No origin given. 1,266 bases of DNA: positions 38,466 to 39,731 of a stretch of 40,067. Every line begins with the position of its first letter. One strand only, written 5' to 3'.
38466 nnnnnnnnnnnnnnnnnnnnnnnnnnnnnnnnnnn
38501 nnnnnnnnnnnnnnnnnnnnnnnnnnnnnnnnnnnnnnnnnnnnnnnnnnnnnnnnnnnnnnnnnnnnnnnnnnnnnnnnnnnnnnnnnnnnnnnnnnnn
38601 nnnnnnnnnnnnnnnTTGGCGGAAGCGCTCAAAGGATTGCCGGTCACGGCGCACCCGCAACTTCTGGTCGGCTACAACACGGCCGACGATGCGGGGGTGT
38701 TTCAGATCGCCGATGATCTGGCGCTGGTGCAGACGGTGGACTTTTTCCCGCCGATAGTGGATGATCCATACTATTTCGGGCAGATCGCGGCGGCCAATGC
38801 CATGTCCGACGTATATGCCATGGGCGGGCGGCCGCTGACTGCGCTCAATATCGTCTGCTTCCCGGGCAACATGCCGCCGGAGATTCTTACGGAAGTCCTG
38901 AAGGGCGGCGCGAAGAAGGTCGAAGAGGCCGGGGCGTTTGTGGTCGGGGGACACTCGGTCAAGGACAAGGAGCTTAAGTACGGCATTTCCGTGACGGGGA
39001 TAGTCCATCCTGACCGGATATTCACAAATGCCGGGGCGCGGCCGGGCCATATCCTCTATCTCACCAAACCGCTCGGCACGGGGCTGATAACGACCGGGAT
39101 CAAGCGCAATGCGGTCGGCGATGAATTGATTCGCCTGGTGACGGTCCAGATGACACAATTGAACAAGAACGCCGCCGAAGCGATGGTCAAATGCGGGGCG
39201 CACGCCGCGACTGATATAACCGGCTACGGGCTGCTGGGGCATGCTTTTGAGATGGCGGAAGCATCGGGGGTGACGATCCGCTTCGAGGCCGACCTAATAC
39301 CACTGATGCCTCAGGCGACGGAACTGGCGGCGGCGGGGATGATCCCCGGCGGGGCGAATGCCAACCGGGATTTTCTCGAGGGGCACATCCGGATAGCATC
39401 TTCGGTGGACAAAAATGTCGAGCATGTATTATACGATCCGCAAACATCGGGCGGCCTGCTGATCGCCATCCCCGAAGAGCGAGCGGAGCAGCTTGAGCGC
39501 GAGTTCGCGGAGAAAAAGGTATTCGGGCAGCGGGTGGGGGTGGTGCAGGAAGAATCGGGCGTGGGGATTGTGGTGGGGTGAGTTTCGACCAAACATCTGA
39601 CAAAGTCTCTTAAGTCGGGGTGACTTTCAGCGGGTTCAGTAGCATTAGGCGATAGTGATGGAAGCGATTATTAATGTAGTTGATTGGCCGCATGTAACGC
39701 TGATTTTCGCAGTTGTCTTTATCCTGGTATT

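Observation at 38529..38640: selD is a selenoprotein: in-frame UGA at the catalytic Cys position plus a SECIS-like hairpin, missed by the ORF track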

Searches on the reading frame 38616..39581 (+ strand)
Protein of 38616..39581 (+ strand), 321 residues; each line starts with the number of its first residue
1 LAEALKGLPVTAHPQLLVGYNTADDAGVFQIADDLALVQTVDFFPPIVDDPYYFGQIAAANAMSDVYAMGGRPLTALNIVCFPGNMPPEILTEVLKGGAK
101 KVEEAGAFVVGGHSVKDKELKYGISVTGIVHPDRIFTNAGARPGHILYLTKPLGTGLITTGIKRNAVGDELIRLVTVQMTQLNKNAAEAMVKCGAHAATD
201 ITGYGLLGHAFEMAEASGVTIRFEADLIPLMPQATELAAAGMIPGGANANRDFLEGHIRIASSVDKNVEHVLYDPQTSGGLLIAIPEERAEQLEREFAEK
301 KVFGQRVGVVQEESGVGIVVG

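Call 13: search_protein_families(library=pfam, proteins=[window:38616-39581:+], max_evalue=0.00001)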
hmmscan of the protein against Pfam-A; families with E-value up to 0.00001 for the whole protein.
window:38616-39581:+ (321 aa): 2 families
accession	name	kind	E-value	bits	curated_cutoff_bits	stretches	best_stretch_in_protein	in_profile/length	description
PF00586.29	AIRS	-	3.2e-28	98.8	24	1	24-130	2-112/112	AIR synthase related protein, N-terminal domain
PF02769.27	AIRS_C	-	2.9e-17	63.7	23.1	1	142-320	1-155/156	AIR synthase related protein, C-terminal domain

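Call 14: find_related_loci(query=window:38616-39578:+, collection=genome_contigs, flank=6000)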
Query window:38616-39578:+ (321 aa) in genome_contigs; peptide patterns used: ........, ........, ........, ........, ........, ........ (x = any residue, [..] = any of these).
600 stretches matched a pattern (row limit reached: there are more); 546 encode a relative of the query (tblastn E <= 1e-3); the best 80 are kept; 80 distinct loci.
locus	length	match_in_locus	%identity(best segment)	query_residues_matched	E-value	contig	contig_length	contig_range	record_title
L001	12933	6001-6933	64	1-310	2e-130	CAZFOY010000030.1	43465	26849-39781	MAG TPA_asm: uncultured Ignavibacteriales bacterium isolate binchicken_co224_254 genome assembly, contig: NODE_634_lengt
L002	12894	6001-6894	58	1-299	2e-117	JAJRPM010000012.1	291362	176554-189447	MAG: Candidatus Zixiibacteriota bacterium isolate Dive100_bin1.56 k141_648433, whole genome shotgun sequence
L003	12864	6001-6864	59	1-287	2e-116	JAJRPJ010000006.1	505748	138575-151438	MAG: Candidatus Zixiibacteriota bacterium isolate Dive100_bin1.50 k141_194072, whole genome shotgun sequence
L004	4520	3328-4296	54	1-320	8e-108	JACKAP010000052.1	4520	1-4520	MAG: Calditrichia bacterium isolate HK-STAS-CALD-2 HK-STAS-CALD-2_52, whole genome shotgun sequence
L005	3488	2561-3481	53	1-302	4e-108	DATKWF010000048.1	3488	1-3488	MAG TPA_asm: Dehalococcoidales bacterium isolate SMAG_U14155 k141_2844968, whole genome shotgun sequence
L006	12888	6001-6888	54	1-297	6e-105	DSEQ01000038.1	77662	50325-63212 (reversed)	MAG TPA_asm: Candidatus Zixiibacteriota bacterium isolate SpSt-1246 Ga0116196_1000022, whole genome shotgun sequence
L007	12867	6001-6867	54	8-297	4e-104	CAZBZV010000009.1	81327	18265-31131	MAG TPA_asm: uncultured Ignavibacteria bacterium isolate SRP141376_co2_104 genome assembly, contig: NODE_765_length_8132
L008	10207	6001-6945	54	1-313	6e-104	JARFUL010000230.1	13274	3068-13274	MAG: Syntrophobacteria bacterium isolate SCS_cbin_177 SCS_cbin_177_cosample_000017807099, whole genome shotgun sequence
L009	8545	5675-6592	55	1-307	9e-104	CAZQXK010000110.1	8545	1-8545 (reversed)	MAG TPA_asm: uncultured Thermodesulfobacteriota bacterium isolate binchicken_co168_241 genome assembly, contig: NODE_133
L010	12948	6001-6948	53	5-318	2e-103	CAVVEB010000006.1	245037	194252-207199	MAG: uncultured delta proteobacterium isolate MFD02248.bin.2.125 genome assembly, contig: contig_39783, whole genome sho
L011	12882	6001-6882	53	1-293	1e-100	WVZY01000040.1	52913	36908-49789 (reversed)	MAG: Candidatus Latescibacterota bacterium isolate CS4-C107 C_merged_R1_(paired)_contig_1039, whole genome shotgun seque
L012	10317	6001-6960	51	1-319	5e-101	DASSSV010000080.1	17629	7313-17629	MAG TPA_asm: Thermomicrobiales bacterium isolate SMAG_U524 k141_1090517, whole genome shotgun sequence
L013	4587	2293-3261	52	1-317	4e-101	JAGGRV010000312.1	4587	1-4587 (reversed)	MAG: Deltaproteobacteria bacterium isolate AUK005 PB_MANV_005_c_000000000527, whole genome shotgun sequence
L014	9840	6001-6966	50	1-319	1e-100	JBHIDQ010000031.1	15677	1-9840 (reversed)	MAG: Dehalococcoidales bacterium isolate b3.sp3_bin.43 NODE_1109_length_15677_cov_15.311996, whole genome shotgun sequen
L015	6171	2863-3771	53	1-302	1e-100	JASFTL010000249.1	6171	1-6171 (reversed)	MAG: Desulfobacterales bacterium isolate D1103U20metaG_Bin_528 D1103U20metaG_FD_scaffold_4961_c1, whole genome shotgun s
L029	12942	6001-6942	51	1-308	6e-98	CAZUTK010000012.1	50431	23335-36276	MAG TPA_asm: uncultured bacterium isolate SRP290908_co1_416 genome assembly, contig: NODE_714_length_50431_cov_7.751767,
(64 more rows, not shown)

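Call 18: find_encoding_contigs(protein=window:38616-39578:+, flank=10000, max_places=6)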
Protein seq(321 aa) (321 aa): 1 contig read that carries it; 1 place shown.
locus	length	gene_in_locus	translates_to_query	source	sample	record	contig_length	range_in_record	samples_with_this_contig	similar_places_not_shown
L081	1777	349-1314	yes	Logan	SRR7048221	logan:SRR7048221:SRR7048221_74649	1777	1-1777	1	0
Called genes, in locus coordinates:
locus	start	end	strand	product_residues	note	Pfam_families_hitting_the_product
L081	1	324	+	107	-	?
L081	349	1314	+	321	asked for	PF00586:AIRS, PF02769:AIRS_C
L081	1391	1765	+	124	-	-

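Call 21: find_related_loci(query=window:38616-39578:+, collection=metagenome_contigs, flank=3000)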
Query window:38616-39578:+ (321 aa) in metagenome_contigs; peptide patterns used: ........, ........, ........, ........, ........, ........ (x = any residue, [..] = any of these).
600 stretches matched a pattern (row limit reached: there are more); 544 encode a relative of the query (tblastn E <= 1e-3); the best 80 are kept; 80 distinct loci.
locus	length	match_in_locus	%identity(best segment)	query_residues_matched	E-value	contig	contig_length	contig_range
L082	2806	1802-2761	57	1-320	4e-121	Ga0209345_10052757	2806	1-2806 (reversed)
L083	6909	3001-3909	56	1-302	6e-105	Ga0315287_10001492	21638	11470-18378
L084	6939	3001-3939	52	1-313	3e-104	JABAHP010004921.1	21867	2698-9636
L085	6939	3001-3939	52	1-313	3e-104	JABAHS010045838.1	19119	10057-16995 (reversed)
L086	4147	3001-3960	52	1-318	7e-104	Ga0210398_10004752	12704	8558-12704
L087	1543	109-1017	54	1-302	2e-111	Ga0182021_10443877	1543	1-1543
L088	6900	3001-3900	53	13-312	4e-103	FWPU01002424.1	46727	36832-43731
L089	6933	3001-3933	51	1-305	8e-103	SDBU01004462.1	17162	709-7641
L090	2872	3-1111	53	1-293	1e-105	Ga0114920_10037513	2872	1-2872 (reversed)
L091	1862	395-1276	56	1-293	1e-108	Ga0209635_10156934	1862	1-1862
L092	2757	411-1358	49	1-308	3e-105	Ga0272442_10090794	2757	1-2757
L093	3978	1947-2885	52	1-320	3e-102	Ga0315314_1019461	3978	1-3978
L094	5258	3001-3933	52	8-318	1e-101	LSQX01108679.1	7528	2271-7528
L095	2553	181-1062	53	1-293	4e-105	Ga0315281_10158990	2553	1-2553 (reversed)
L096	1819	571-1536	50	1-319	1e-107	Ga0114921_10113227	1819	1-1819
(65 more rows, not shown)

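Call 35: search_protein_families(library=ncbifam, proteins=[L001:4735-5745:-, L001:6979-9099:+, L001:10333-11673:-, L002:4692-5855:+, L002:7549-9033:+, L002:9051-10394:-, L029:3474-5006:+, L029:7476-8762:+, L029:9169-10458:+, L029:5089-5733:-], max_evalue=1e-10)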
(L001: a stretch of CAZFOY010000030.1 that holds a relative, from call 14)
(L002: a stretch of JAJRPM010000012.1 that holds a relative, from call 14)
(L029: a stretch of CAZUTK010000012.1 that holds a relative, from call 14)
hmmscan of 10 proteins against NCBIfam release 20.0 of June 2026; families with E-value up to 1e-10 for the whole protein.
L001:4735-5745:- (336 aa): 16 families
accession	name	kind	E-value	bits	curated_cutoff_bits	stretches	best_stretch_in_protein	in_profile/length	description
NF006529.0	PRK08997.1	equivalog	1e-129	432.3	510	1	2-330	3-333/335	isocitrate dehydrogenase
TIGR00175.1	mito_nad_idh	equivalog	1.8e-129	431.7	432.4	1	3-331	4-333/334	isocitrate dehydrogenase (NAD(+))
NF006673.0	PRK09222.1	equivalog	4.8e-121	405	509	1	3-333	5-342/482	NADP-dependent isocitrate dehydrogenase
NF040626.1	AksF2_Meth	equivalog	8.7e-117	390.1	540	1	4-333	3-331/333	homoisocitrate dehydrogenase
TIGR02088.1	LEU3_arch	subfamily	1.7e-116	389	409.8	1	5-328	1-323/324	isopropylmalate/isohomocitrate dehydrogenases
TIGR02924.1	ICDH_alpha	equivalog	5.7e-104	348.8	561.35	1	4-332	2-337/473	isocitrate dehydrogenase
NF040619.1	AksF_Meth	equivalog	1.5e-93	313.6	500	1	4-327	3-342/343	homoisocitrate dehydrogenase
TIGR00183.1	prok_nadp_idh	equivalog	5.2e-80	269.3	567.3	2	195-332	274-416/417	isocitrate dehydrogenase (NADP(+))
NF005425.0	PRK07006.1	equivalog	5.9e-76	255.9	490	2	6-128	30-164/416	NADP-dependent isocitrate dehydrogenase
NF002898.0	PRK03437.1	equivalog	3.1e-75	253.6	393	1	3-332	5-345/347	3-isopropylmalate dehydrogenase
NF005036.0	PRK06451.1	equivalog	8.9e-74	248.7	484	2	138-332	189-408/412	NADP-dependent isocitrate dehydrogenase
NF040855.1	iso_homocit_dh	equivalog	2.1e-73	247.6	680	1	4-333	3-320/345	isocitrate--homoisocitrate dehydrogenase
TIGR02089.1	TTC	equivalog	2.2e-71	240.6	470.4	1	3-331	4-351/352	tartrate dehydrogenase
NF006048.0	PRK08194.1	equivalog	3.1e-66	223.9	501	1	4-333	5-350/352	tartrate dehydrogenase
TIGR00169.1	leuB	equivalog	5e-65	219.8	353.2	1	4-331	1-348/349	3-isopropylmalate dehydrogenase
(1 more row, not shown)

L001:6979-9099:+ (706 aa): 0 families

L001:10333-11673:- (446 aa): 5 families
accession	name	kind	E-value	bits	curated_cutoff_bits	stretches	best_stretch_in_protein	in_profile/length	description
NF003211.1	PRK04173.1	equivalog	8.4e-194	644.6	312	1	11-439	1-453/454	glycine--tRNA ligase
TIGR00389.1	glyS_dimeric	equivalog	2.5e-153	511.7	243.3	3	10-232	2-238/565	glycine--tRNA ligase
NF011484.0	PRK14894.1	equivalog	2.3e-137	458.4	1050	2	9-333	4-336/539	glycine--tRNA ligase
NF008979.1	PRK12325.1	exception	1.1e-12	47.6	550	0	348-438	341-434/437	proline--tRNA ligase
NF006625.0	PRK09194.1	equivalog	5.2e-11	42.1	558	0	346-440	462-558/559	proline--tRNA ligase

L002:4692-5855:+ (387 aa): 0 families

L002:7549-9033:+ (494 aa): 0 families

L002:9051-10394:- (447 aa): 7 families
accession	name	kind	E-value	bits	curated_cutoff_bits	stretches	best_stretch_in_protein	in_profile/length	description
NF003211.1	PRK04173.1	equivalog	4.9e-195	648.7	312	1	13-441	1-453/454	glycine--tRNA ligase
TIGR00389.1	glyS_dimeric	equivalog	6.5e-152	507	243.3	3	12-234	2-238/565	glycine--tRNA ligase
NF011484.0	PRK14894.1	equivalog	1.1e-133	446.3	1050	2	13-338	6-339/539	glycine--tRNA ligase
NF008979.1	PRK12325.1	exception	1.8e-14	53.5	550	0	350-438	341-432/437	proline--tRNA ligase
NF006625.0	PRK09194.1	equivalog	5.8e-13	48.6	558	0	347-442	461-558/559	proline--tRNA ligase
TIGR00409.1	proS_fam_II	equivalog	2.2e-12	46.7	306.7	0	348-444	468-567/568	proline--tRNA ligase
TIGR00418.1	thrS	equivalog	4.3e-11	42.4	383.65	0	119-253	222-357/565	threonine--tRNA ligase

L029:3474-5006:+ (510 aa): 5 families
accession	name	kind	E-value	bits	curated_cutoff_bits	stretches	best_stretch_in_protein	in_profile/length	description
TIGR00757.1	RNaseEG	subfamily_domain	6.2e-148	493.1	325.95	1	13-435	1-415/415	Rne/Rng family ribonuclease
NF008689.0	PRK11712.1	equivalog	2.5e-124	415.4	594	1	2-474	2-465/489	ribonuclease G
NF008074.0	PRK10811.1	equivalog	7.2e-90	302.2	908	1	3-437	2-427/1068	ribonuclease E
NF052588.1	RnaseEMycob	equivalog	2.1e-89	300.5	1400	1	14-423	339-746/945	ribonuclease E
NF052586.1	RnaseECyano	equivalog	8.9e-89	298.5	900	1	1-426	1-409/619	ribonuclease E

L029:7476-8762:+ (428 aa): 0 families

L029:9169-10458:+ (429 aa): 0 families

L029:5089-5733:- (214 aa): 0 families

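Call 48: search_protein_families(library=ncbifam, proteins=[window:38616-39578:+], max_evalue=1e-50)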
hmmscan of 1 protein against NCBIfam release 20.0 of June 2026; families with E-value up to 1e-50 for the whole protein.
window:38616-39578:+ (321 aa): 3 families
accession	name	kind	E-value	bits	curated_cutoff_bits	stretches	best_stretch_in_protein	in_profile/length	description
TIGR00476.1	selD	equivalog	4.5e-109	364.4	125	1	11-289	33-310/311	selenide, water dikinase SelD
NF002098.0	PRK00943.1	equivalog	6.4e-92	308.1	299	1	10-314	36-338/347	selenide, water dikinase SelD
NF010705.0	PRK14105.1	equivalog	2.8e-53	181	291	0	23-239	47-279/345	selenide, water dikinase SelD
